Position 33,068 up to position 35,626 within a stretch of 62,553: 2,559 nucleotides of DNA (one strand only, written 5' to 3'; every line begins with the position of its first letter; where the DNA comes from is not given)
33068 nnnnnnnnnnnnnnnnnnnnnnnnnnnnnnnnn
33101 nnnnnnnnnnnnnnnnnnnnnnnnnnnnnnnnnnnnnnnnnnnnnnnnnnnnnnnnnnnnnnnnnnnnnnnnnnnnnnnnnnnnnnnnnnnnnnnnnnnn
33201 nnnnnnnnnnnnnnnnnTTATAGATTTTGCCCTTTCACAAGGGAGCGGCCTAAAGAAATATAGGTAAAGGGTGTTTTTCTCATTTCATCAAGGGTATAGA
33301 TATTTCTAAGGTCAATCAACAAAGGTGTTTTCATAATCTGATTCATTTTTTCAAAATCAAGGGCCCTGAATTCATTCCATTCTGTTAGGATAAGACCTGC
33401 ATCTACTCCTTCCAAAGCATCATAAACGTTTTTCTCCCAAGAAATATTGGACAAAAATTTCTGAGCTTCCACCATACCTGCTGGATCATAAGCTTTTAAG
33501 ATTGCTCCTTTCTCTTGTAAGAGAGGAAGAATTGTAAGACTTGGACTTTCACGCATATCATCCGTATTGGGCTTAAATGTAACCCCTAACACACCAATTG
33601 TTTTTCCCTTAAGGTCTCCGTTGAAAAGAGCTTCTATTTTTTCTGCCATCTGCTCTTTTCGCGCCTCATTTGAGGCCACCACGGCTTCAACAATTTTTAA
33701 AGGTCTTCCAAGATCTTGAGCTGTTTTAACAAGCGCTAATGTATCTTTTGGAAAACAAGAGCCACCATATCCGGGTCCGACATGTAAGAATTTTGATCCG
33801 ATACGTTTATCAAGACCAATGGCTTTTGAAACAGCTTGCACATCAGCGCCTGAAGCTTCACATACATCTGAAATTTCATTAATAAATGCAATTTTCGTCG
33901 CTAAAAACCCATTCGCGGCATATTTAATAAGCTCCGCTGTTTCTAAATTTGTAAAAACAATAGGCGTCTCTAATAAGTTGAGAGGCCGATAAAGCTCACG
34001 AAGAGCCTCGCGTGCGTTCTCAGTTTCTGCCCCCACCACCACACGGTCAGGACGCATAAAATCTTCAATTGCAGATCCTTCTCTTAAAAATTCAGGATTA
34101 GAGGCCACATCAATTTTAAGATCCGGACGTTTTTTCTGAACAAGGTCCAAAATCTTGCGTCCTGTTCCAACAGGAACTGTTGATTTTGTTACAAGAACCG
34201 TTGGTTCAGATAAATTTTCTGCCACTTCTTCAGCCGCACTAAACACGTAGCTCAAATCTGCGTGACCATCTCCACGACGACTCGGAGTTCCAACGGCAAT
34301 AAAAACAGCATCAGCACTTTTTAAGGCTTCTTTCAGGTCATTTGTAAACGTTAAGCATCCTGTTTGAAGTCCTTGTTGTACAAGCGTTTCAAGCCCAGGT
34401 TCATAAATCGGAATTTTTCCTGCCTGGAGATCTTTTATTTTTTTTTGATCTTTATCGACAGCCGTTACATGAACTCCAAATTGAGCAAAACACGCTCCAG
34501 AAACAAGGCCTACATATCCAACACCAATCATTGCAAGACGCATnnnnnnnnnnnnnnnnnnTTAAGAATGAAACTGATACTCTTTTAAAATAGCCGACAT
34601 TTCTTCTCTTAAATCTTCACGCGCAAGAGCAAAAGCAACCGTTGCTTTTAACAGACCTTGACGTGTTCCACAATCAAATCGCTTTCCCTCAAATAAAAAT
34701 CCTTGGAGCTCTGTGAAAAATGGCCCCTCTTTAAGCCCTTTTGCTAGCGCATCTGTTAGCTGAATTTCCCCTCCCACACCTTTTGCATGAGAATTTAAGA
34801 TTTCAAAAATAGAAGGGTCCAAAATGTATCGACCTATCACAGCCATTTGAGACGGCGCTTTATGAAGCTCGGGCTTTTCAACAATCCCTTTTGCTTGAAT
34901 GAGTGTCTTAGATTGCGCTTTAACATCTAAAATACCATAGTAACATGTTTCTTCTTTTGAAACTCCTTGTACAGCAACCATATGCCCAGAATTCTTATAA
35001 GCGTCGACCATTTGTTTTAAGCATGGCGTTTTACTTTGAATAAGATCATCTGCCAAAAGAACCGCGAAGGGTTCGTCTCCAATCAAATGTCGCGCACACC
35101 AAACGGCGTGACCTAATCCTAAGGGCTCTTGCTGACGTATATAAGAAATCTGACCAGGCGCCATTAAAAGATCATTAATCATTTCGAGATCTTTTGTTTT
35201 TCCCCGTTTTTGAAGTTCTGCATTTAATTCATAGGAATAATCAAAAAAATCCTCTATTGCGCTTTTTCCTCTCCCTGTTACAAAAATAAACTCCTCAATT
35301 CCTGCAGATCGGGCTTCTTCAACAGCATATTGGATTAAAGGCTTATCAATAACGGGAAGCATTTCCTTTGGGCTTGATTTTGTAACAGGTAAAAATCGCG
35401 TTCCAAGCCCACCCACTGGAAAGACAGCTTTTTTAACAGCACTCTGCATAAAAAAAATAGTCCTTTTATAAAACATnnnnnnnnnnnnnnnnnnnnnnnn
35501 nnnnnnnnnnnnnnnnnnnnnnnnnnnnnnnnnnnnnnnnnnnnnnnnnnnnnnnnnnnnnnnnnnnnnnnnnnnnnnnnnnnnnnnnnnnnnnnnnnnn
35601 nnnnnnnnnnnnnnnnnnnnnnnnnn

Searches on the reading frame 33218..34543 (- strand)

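Call 10: search_protein_families(library=ncbifam, proteins=[window:33218-34543:-], max_evalue=0.00001)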
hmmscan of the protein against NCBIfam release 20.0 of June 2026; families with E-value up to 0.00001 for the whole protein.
window:33218-34543:- (441 aa): 7 families
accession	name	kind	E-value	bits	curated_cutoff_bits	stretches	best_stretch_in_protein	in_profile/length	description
NF047673.2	TeichurnBiosyTuaD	equivalog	1.4e-163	545.1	700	1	2-439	3-437/439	UDP-glucose 6-dehydrogenase TuaD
TIGR03026.1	NDP-sugDHase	subfamily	3.7e-142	473.9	189.8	1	1-414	1-413/413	nucleotide sugar dehydrogenase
NF041297.1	UDPGDh_AglM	equivalog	1.2e-112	377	670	1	1-417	1-418/429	UDP-glucose 6-dehydrogenase AglM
NF008286.0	PRK11064.1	equivalog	2.7e-54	184.4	459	1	3-404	6-411/420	UDP-N-acetyl-D-mannosamine dehydrogenase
NF040825.1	UDPMaNacDH_Arch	equivalog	2e-51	175.2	750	1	1-417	1-402/418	UDP-N-acetyl-D-mannosamine dehydrogenase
NF011631.0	PRK15057.1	equivalog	3.8e-44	151.4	757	1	1-368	1-350/388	UDP-glucose 6-dehydrogenase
NF011729.0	PRK15182.1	equivalog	1.8e-15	56.7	592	1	2-354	8-355/425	Vi polysaccharide biosynthesis UDP-N-acetylglucosamine C-6 dehydrogenase TviB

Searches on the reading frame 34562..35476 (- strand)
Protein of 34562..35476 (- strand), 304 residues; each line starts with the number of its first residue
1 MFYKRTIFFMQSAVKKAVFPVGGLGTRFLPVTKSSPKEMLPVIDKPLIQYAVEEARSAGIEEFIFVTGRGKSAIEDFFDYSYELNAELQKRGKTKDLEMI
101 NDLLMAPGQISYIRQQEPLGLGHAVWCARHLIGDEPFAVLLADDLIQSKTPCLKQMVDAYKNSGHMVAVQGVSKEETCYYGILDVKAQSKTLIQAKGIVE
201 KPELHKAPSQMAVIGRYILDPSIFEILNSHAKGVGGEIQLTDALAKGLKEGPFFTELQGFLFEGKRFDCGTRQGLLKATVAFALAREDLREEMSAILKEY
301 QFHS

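Call 10: search_protein_families(library=ncbifam, proteins=[window:34562-35476:-], max_evalue=0.00001)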
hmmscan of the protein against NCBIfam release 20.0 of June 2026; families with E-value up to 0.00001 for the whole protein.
window:34562-35476:- (304 aa): 20 families
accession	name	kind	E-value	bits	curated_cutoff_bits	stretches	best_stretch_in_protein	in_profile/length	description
TIGR01099.1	galU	equivalog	1.6e-101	339.3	326.8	1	14-278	1-261/261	UTP--glucose-1-phosphate uridylyltransferase GalU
NF009928.0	PRK13389.1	equivalog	2.1e-66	224.1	548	1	10-299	4-296/302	UTP--glucose-1-phosphate uridylyltransferase GalU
NF007516.0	PRK10122.1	equivalog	3.6e-55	187.2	534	1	16-286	5-280/297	UTP--glucose-1-phosphate uridylyltransferase GalF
TIGR01105.1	galF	equivalog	6.8e-52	176.5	659.2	1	15-285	4-279/297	GalU regulator GalF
TIGR01208.1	rmlA_long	equivalog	4e-36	124.6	320.25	1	16-280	1-232/353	glucose-1-phosphate thymidylyltransferase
TIGR03992.1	Arch_glmU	subfamily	1.7e-33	116.1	292.1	1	16-252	2-201/393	bifunctional sugar-1-phosphate nucleotidylyltransferase/acetyltransferase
NF041313.1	UDPGP_AglF_Halo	equivalog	6.7e-26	91.2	400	2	110-273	73-225/234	UTP--glucose-1-phosphate uridylyltransferase AglF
TIGR01207.1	rmlA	equivalog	2.3e-20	72.9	360.65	2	109-280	73-234/286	glucose-1-phosphate thymidylyltransferase RfbA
NF041173.1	Sug_nt_acttase_Thmprot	equivalog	1.1e-17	64.1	600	1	16-246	2-195/405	bifunctional sugar-1-phosphate nucleotidylyltransferase/acetyltransferase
NF012024.0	PRK15480.1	equivalog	2.7e-16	59.5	588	2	110-284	78-242/292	glucose-1-phosphate thymidylyltransferase RfbA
NF010935.0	PRK14355.1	equivalog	2.5e-13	49.4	718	1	98-245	58-206/459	bifunctional UDP-N-acetylglucosamine diphosphorylase/glucosamine-1-phosphate N-acetyltransferase GlmU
NF045761.1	NAMPUrTaseMurU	equivalog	4.3e-12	46.4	250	1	21-67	7-53/226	N-acetylmuramate alpha-1-phosphate uridylyltransferase MurU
NF052502.1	man1P_GTase_Rv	exception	2.8e-11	42.9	440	1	16-89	2-75/352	mannose-1-phosphate guanylyltransferase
TIGR02623.1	G1P_cyt_trans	equivalog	1.4e-10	41.1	300.25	1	16-231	2-203/255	glucose-1-phosphate cytidylyltransferase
NF010933.0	PRK14353.1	equivalog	1.3e-09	37.2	505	0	108-188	71-151/453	bifunctional UDP-N-acetylglucosamine diphosphorylase/glucosamine-1-phosphate N-acetyltransferase GlmU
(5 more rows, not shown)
